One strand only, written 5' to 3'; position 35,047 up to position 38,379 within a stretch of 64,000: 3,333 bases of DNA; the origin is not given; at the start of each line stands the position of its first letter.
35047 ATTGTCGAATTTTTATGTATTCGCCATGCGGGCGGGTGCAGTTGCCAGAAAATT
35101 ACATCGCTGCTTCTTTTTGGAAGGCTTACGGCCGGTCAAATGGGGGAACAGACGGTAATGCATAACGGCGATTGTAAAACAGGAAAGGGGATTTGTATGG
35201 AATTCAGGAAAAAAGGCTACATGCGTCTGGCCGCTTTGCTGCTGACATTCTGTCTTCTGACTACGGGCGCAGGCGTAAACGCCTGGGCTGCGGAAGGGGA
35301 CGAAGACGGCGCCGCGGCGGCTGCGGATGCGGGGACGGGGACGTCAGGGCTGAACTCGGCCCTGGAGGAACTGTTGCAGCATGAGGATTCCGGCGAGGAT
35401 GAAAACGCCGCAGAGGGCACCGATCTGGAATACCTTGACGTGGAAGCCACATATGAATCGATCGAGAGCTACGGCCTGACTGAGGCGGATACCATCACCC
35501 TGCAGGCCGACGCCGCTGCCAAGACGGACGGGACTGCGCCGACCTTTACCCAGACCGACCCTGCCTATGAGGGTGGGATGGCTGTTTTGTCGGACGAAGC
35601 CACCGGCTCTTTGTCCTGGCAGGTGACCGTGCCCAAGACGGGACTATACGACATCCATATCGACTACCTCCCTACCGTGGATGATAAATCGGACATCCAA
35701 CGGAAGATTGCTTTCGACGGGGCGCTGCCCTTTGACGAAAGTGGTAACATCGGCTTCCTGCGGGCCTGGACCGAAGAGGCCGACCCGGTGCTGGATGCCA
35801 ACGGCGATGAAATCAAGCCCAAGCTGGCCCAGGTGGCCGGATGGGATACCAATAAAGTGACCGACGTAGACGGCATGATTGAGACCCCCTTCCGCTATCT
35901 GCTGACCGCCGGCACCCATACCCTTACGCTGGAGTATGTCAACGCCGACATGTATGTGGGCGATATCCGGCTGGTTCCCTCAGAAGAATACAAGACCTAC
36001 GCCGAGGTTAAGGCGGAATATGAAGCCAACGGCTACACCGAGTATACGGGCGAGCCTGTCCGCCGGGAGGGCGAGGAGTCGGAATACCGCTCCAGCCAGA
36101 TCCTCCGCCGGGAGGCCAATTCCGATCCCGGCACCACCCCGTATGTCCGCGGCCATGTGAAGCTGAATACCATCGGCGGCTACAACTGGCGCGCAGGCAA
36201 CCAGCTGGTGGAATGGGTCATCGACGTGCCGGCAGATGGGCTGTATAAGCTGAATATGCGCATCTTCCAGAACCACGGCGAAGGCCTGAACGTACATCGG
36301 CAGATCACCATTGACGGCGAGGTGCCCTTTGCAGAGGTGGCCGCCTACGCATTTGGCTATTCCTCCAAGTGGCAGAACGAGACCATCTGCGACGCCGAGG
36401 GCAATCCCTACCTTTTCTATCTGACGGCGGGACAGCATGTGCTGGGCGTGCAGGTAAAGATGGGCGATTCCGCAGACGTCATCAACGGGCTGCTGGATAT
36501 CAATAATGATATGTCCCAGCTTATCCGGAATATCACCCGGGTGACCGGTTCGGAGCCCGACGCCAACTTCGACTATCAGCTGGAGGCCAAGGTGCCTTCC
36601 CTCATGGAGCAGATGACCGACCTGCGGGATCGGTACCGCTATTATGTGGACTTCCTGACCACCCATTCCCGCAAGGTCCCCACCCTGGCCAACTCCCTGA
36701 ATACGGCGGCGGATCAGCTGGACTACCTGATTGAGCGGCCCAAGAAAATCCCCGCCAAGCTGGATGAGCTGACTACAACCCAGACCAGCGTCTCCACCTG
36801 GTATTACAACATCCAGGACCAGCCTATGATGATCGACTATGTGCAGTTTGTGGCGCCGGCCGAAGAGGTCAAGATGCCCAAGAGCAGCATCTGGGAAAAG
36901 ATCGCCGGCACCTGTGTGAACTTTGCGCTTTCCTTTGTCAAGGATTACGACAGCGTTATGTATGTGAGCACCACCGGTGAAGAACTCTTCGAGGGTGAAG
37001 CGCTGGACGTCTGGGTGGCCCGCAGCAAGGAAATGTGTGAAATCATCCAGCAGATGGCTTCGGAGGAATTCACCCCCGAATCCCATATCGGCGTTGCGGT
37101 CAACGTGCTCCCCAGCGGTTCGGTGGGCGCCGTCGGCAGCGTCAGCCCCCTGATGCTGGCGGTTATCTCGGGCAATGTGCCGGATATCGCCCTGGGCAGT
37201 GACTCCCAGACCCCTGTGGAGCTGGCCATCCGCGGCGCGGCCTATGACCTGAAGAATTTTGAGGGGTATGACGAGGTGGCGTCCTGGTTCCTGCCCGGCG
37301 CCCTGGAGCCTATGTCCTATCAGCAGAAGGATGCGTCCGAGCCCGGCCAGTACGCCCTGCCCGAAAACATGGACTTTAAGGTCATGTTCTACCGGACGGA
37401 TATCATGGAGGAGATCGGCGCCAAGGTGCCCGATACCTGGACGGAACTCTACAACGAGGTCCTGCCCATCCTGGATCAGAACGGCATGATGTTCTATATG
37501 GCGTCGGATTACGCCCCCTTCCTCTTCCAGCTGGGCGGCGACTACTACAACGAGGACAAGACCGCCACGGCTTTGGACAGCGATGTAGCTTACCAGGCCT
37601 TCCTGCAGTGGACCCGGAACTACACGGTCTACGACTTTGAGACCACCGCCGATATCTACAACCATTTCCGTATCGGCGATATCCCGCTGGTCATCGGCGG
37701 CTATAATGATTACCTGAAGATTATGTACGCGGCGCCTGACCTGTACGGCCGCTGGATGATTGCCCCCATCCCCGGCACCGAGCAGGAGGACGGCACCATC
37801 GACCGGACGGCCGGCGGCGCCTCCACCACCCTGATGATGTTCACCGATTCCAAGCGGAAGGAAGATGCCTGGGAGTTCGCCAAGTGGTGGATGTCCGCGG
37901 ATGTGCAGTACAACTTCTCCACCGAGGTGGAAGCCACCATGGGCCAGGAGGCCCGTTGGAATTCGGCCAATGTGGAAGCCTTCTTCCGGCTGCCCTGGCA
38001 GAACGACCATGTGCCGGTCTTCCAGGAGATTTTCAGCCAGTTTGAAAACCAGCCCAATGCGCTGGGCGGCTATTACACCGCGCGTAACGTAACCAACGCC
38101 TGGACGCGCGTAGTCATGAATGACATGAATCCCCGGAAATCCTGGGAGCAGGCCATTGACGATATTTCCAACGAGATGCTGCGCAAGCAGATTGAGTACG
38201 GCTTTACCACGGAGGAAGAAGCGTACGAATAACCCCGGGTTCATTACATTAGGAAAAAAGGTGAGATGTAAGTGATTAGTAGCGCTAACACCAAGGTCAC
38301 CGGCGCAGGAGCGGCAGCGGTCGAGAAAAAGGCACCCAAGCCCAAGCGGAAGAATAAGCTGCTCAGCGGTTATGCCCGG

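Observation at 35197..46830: Seven-gene operon for an atypical glycan capture/import apparatus: giant CBM-bearing binding protein, NHL-TPR-Yip1 membrane protein, 853-aa orphan exoprotein and two permease pairs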

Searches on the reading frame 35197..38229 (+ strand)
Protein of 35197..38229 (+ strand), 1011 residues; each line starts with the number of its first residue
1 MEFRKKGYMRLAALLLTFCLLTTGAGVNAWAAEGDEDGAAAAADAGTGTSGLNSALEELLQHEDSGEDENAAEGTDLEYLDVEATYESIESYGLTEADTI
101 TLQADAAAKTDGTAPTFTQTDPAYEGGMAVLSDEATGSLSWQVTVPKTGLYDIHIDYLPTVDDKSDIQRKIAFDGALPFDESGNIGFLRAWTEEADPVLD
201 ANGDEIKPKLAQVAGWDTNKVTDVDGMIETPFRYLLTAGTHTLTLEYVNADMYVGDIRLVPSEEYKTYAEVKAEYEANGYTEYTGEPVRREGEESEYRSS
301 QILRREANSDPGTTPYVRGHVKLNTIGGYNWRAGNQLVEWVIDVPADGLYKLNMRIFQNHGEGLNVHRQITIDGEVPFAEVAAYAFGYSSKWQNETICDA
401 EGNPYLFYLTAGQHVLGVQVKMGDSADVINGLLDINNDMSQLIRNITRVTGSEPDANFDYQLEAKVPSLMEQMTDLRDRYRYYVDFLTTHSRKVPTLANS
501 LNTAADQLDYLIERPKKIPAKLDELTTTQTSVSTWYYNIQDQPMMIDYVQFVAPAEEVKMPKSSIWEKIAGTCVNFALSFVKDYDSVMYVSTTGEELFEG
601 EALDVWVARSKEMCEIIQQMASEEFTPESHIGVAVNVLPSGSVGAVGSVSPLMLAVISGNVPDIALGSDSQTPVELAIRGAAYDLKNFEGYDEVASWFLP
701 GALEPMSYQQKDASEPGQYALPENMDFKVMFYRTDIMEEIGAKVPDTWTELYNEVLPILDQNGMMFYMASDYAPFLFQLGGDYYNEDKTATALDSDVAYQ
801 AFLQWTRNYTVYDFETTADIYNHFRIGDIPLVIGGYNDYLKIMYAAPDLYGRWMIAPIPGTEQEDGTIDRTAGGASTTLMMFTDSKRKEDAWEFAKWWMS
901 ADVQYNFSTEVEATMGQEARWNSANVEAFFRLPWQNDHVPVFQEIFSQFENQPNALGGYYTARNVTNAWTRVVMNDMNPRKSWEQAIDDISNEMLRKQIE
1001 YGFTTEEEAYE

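Call 6: search_protein_families(library=pfam, proteins=[window:35197-38229:+], max_evalue=0.01)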
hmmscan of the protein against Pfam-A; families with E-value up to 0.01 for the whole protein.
window:35197-38229:+ (1011 aa): 4 families
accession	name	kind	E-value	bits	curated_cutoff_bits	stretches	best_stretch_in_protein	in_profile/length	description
PF01547.30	SBP_bac_1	-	7.1e-20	72.6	26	1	616-904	9-306/307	Bacterial extracellular solute-binding protein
PF13416.11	SBP_bac_8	-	3.7e-18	66.8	27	1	624-909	5-254/279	Bacterial extracellular solute-binding protein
PF16990.11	CBM_35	-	0.002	18.8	28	0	115-157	13-56/121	Carbohydrate binding module (family 35)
PF25275.1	Golvesin_C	-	0.0039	17.7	31.6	0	133-171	37-75/132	Golvesin C-terminal domain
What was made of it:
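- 35197..38232 (+): Giant binding protein (1011 aa). Domains: N-terminal hydrophobic helix, about 50 aa disordered acidic linker, two CBM35-like beta-sandwiches (about 100-261 and 288-421), four-helix bundle (425-540), family-1 oligosaccharide SBP domain (about 600-1000). Pfam SBP_bac_1 E 7e-20 (call 6).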

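Call 7: search_protein_families(library=ncbifam, proteins=[window:35197-38229:+], max_evalue=0.01)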
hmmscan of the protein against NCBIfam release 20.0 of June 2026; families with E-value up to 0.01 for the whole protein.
window:35197-38229:+ (1011 aa): 0 families

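Call 40: find_homologous_proteins(query=window:35197-38229:+, max_evalue=1e-10)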
Query window:35197-38229:+ (1011 aa): 123 proteins with E <= 1e-10 among 8000 candidates; the best 120 are listed.
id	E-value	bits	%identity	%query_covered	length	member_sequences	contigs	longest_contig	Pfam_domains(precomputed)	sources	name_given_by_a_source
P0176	0.0e+0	2296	99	100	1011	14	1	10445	PF01547.31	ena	-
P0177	0.0e+0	1868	79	100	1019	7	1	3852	PF13416.12,PF01547.31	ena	-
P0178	0.0e+0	1865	79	100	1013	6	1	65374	PF13416.12,PF01547.31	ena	-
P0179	0.0e+0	1832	78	100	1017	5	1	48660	PF13416.12,PF25275.2,PF01547.31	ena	-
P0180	0.0e+0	1471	64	99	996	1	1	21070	PF13416.12,PF01547.31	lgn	-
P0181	0.0e+0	1449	64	99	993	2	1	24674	PF25275.2,PF01547.31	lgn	-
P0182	0.0e+0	1407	62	99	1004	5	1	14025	PF13416.12,PF01547.31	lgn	-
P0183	0.0e+0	1402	61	98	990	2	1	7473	PF13416.12,PF25275.2,PF01547.31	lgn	-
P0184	0.0e+0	1399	62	99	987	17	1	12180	PF01547.31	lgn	-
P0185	0.0e+0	1391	64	91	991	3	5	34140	PF25275.2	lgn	-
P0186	0.0e+0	1381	61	98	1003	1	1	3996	PF13416.12,PF01547.31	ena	-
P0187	0.0e+0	1373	60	99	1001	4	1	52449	PF13416.12,PF25275.2,PF01547.31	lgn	-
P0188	0.0e+0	1372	60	100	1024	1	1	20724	PF25275.2,PF01547.31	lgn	-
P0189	0.0e+0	1368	60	100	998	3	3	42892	PF01547.31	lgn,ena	-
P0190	0.0e+0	1360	62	93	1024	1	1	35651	PF13416.12,PF01547.31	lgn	-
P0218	2.6e-205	703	37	93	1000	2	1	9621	PF13416.12,PF01547.31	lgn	-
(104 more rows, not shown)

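Call 53: predict_structure(alignment_id=A4)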
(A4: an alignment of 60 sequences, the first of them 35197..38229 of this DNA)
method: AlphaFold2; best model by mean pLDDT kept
length: 1011 residues; sequences in the alignment: 60
mean_pLDDT: 86.6   pTM: 0.81
mean pLDDT of the five models: 86.6, 86.3, 85.5, 84.7, 84.7
residues with pLDDT >= 90: 599; 70-90: 308; 50-70: 41; < 50: 63
segments of 3 or more residues with pLDDT < 50: 1-4, 23-57, 59-74, 642-648
pLDDT, mean of each block of 10 residues (from residue 1): 51 72 40 28 26 43 40 68 92 95 91 74 76 91 96 96 86 93 92 86 81 91 92 96 93 95 96 97 95 95 91 89 93 95 97 95 92 96 95 95 96 97 91 89 88 85 89 95 92 87 94 92 87 83 95 93 87 84 62 54 88 88 86 81 47 83 91 90 96 97 93 92 95 92 95 94 90 95 93 96 96 89 88 93 80 93 94 92 94 97 92 82 94 86 95 90 94 95 96 94 87 76
secondary structure, 60 per line:
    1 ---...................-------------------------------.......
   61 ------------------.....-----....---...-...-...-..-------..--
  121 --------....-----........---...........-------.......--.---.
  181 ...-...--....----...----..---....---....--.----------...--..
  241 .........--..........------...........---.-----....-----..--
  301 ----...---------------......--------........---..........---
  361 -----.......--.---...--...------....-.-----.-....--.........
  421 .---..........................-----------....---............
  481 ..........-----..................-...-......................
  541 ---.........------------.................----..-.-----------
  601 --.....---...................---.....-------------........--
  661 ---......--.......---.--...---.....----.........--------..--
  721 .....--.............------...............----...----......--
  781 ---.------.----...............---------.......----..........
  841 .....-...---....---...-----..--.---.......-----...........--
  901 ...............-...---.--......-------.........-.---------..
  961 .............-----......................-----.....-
elements in order (helices of 4 or more, strands of 3 or more residues): H4-22 H54-60 H79-83 H89-92 E100-102 E129-132 E138-145 E149-159 E167-173 H180-183 E185-187 E190-193 E198-200 E210-213 E217-220 E234-236 E239-249 E252-261 H268-278 E288-291 E305-307 E323-328 E337-344 E348-357 E366-372 E384-386 E393-396 E406-409 E412-421 H425-450 H462-465 H469-490 H496-513 H519-540 E544-552 H565-581 E603-607 H611-629 E633-637 H651-658 E664-669 H672-678 H691-695 H700-706 E721-725 E728-733 H734-740 H748-761 E766-768 H773-778 H796-810 H820-826 E831-835 H836-845 E853-856 E860-862 E876-882 H888-898 H901-915 H926-931 H939-947 H959-973 H979-1000 H1006-1010
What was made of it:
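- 35197..38232 (+): AF2 pLDDT 86.6 (call 53).
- Checked: AF2 shows two beta-sandwiches (call 53).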

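Call 55: fold_search(model_id=the predicted structure, library=pdb)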
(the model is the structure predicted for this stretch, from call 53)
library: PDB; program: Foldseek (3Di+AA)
matches with E <= 10: 1364; with E <= 0.001: 985
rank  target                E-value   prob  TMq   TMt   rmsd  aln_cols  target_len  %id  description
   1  5ci5_B                3.9e-19  1.00  0.30  0.70   5.1       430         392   21  Crystal Structure of an ABC transporter Solute Binding Protein from Thermotoga Lettingae TMO (Tlet_1705, TARGET EFI-51 (released 2015-07-22)
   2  5ci5_A                4.1e-18  1.00  0.31  0.71   4.9       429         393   21  Crystal Structure of an ABC transporter Solute Binding Protein from Thermotoga Lettingae TMO (Tlet_1705, TARGET EFI-51 (released 2015-07-22)
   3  9xf5_A                7.3e-18  1.00  0.31  0.75   4.6       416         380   18  Cycloisomaltooligosaccharide binding protein in complex with cycloisomaltooctaose (released 2026-03-25)
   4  5yse_A                9.0e-18  1.00  0.32  0.75   4.7       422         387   21  Crystal structure of beta-1,2-glucooligosaccharide binding protein in complex with sophorotetraose (released 2018-05-02)
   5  3k01                  1.0e-17  1.00  0.33  0.81   3.7       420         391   18  Crystal structures of the GacH receptor of Streptomyces glaucescens GLA.O in the unliganded form and in complex with aca (released 2010-02-16)
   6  5ysf_A                1.1e-17  1.00  0.31  0.74   4.6       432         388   21  Crystal structure of beta-1,2-glucooligosaccharide binding protein in complex with sophoropentaose (released 2018-05-02)
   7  5ysb_A                2.8e-17  1.00  0.33  0.81   3.7       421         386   21  Crystal structure of beta-1,2-glucooligosaccharide binding protein in ligand-free form (released 2018-05-02)
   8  7x0i_B                3.0e-17  1.00  0.32  0.73   4.2       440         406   18  Crystal structure of sugar binding protein CbpB from Clostridium thermocellum (released 2022-09-14)
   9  2fnc_A                5.0e-17  1.00  0.30  0.71   5.0       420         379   21  Thermotoga maritima maltotriose binding protein bound with maltotriose. (released 2007-01-16)
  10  5ysd_B                5.3e-17  1.00  0.32  0.75   4.6       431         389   20  Crystal structure of beta-1,2-glucooligosaccharide binding protein in complex with sophorotriose (released 2018-05-02)
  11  3uor_B                6.5e-17  1.00  0.33  0.80   3.6       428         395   15  The structure of the sugar-binding protein MalE from the phytopathogen Xanthomonas citri (released 2011-12-14)
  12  5yse_B                6.5e-17  1.00  0.32  0.75   4.5       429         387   20  Crystal structure of beta-1,2-glucooligosaccharide binding protein in complex with sophorotetraose (released 2018-05-02)
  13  3jzj_A                1.0e-16  1.00  0.31  0.74   4.9       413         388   18  Crystal structures of the GacH receptor of Streptomyces glaucescens GLA.O in the unliganded form and in complex with a (released 2010-02-16)
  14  6dts_A                1.0e-16  1.00  0.30  0.71   5.1       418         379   21  Maltotetraose bound T. maritima MalE2 (released 2018-09-19)
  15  5ysb_B                1.2e-16  1.00  0.33  0.81   3.7       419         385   20  Crystal structure of beta-1,2-glucooligosaccharide binding protein in ligand-free form (released 2018-05-02)
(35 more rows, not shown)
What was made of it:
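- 35197..38232 (+): Foldseek finds oligosaccharide SBPs with TMt 0.7-0.8 (call 55).
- On CUT1 ABC importer: Foldseek to oligosaccharide SBPs, TMt up to 0.81 (call 55).
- Tried and rejected: Foldseek on the whole giant SBP was dominated by the SBP domain and said nothing about the N-terminus (call 55).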

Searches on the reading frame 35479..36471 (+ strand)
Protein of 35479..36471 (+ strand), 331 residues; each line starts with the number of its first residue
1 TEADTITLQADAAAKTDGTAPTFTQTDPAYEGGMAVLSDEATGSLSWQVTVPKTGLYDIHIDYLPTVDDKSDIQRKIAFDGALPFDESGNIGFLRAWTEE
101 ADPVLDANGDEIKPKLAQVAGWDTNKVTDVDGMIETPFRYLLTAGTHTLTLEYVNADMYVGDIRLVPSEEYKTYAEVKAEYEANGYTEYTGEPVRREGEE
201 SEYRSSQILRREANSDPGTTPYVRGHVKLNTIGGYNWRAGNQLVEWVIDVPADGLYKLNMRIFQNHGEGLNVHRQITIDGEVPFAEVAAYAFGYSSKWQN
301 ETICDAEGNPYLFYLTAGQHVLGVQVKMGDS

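Call 71: search_solved_structures(query=A6, max_evalue=1)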
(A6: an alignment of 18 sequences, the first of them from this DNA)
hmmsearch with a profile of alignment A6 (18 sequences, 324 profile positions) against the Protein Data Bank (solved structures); distinct sequences matched with E-value up to 1: 20.
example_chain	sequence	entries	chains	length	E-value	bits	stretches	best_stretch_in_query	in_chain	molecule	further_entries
5x7g_A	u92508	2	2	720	3.2e-08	36.2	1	229-323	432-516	Cycloisomaltooligosaccharide glucanotransferase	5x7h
3wnl_A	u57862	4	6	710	6.4e-05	25.3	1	229-323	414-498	Cycloisomaltooligosaccharide glucanotransferase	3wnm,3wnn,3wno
3wnk_A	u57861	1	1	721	6.5e-05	25.3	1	229-323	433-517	Cycloisomaltooligosaccharide glucanotransferase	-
3wnp_A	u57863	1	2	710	7.9e-05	25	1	229-323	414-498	Cycloisomaltooligosaccharide glucanotransferase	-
2vzp_A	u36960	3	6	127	0.00036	22.8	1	4-72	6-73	EXO-BETA-D-GLUCOSAMINIDASE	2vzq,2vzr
2w47_A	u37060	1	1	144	0.0018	20.5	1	20-106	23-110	LIPOLYTIC ENZYME, G-D-S-L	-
2w1w_A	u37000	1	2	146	0.0019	20.5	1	20-106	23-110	LIPOLYTIC ENZYME, G-D-S-L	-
8zvk_A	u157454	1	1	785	0.002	20.4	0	232-267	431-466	AaBgIC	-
2vzo_A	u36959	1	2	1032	0.0074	18.5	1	5-69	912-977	EXO-BETA-D-GLUCOSAMINIDASE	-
2vzs_A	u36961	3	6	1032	0.0074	18.5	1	5-69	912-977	EXO-BETA-D-GLUCOSAMINIDASE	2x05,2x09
2vzt_A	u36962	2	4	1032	0.0074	18.5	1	5-69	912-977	EXO-BETA-D-GLUCOSAMINIDASE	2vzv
2vzu_A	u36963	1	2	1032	0.0074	18.5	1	5-69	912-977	EXO-BETA-D-GLUCOSAMINIDASE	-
9rzy_A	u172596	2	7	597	0.015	17.5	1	7-60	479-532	Alpha-L-fucosidase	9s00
9rzx_A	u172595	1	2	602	0.046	15.9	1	14-59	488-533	Alpha-L-fucosidase, family GH29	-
7zvo_A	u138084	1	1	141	0.29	13.3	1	20-66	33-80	Beta-galactosidase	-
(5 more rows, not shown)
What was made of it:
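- SBP architecture (calls 53, 55, 71).
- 35197..38232 (+): CBM35 profile hits (call 71).
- On CBM35: The family profile hits the CITase CBM35 at 3e-8 and the CsxA CBM35 at 4e-4 (call 71).
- Checked: A family profile hits the CBM35 of CITase at E 3e-8 and the CBM35 of CsxA at 4e-4 (call 71).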
